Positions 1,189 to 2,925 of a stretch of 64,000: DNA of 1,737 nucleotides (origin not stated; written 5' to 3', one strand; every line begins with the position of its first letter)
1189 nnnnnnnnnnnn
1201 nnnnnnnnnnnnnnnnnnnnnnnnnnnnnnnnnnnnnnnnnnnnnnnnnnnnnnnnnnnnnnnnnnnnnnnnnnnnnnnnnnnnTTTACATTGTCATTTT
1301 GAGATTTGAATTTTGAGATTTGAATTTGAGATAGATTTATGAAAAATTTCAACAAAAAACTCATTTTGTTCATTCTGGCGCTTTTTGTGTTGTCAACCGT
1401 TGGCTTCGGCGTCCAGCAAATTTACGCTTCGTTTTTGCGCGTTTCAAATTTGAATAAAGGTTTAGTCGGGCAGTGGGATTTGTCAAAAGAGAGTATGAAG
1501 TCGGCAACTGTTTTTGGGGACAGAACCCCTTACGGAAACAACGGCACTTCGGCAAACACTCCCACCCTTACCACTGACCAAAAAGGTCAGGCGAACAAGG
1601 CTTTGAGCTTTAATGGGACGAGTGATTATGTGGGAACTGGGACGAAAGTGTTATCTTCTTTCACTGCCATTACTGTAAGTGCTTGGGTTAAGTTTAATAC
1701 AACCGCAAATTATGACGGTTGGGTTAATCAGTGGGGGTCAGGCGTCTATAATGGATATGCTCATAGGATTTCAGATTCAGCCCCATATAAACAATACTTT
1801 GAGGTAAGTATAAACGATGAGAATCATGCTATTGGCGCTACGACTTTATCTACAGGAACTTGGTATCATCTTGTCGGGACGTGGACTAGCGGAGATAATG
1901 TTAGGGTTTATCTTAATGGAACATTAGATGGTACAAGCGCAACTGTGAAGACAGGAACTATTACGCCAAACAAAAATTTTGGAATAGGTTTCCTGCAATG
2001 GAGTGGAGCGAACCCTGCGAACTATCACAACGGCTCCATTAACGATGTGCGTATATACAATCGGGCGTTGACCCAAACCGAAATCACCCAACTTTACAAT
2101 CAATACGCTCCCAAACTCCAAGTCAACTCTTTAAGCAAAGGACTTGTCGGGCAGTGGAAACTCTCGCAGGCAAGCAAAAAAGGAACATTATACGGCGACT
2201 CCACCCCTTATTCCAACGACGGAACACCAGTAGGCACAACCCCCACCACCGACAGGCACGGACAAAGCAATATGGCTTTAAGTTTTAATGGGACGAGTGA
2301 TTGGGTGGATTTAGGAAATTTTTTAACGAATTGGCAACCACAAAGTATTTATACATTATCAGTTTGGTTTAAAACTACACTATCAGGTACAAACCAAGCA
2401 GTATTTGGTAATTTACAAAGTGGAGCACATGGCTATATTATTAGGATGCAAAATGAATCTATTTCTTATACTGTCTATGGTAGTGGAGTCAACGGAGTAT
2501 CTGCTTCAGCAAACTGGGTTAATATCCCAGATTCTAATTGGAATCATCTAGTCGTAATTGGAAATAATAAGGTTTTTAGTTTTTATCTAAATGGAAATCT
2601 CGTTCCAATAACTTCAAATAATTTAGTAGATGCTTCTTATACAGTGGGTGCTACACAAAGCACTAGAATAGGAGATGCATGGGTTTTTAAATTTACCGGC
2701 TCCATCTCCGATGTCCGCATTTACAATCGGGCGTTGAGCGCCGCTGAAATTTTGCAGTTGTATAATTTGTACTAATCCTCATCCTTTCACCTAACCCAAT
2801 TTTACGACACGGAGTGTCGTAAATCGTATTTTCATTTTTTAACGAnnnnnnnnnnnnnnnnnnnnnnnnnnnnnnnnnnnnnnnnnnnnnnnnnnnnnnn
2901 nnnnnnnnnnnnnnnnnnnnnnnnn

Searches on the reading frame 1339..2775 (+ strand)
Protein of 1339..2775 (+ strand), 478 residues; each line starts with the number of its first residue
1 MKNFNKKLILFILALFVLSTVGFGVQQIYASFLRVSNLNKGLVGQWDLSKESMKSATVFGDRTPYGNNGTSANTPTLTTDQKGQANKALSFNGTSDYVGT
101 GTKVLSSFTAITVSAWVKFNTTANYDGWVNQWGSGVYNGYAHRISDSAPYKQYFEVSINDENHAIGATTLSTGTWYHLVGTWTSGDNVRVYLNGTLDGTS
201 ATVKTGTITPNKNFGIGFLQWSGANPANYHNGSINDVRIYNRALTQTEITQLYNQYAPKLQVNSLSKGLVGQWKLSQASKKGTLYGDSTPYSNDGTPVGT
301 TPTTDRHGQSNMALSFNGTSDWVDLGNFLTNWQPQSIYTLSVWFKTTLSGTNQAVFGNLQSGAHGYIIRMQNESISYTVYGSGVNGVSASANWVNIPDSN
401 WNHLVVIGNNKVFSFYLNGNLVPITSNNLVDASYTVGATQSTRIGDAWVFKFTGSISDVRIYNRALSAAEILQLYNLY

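Call 70: find_encoding_contigs(protein=window:1339-2775:+, flank=10000)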
Protein window:1339-2775:+ (478 aa): 1 contig read that carries it; 1 place shown.
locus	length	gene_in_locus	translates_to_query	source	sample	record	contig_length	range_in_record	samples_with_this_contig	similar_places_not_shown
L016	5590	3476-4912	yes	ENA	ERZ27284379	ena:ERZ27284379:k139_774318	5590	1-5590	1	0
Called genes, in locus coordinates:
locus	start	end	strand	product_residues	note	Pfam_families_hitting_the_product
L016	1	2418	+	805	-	?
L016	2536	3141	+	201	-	PF01936:NYN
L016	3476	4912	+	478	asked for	PF13385:Laminin_G_3, PF00354:Pentaxin (faint), PF02973:Sialidase (faint), PF13385:Laminin_G_3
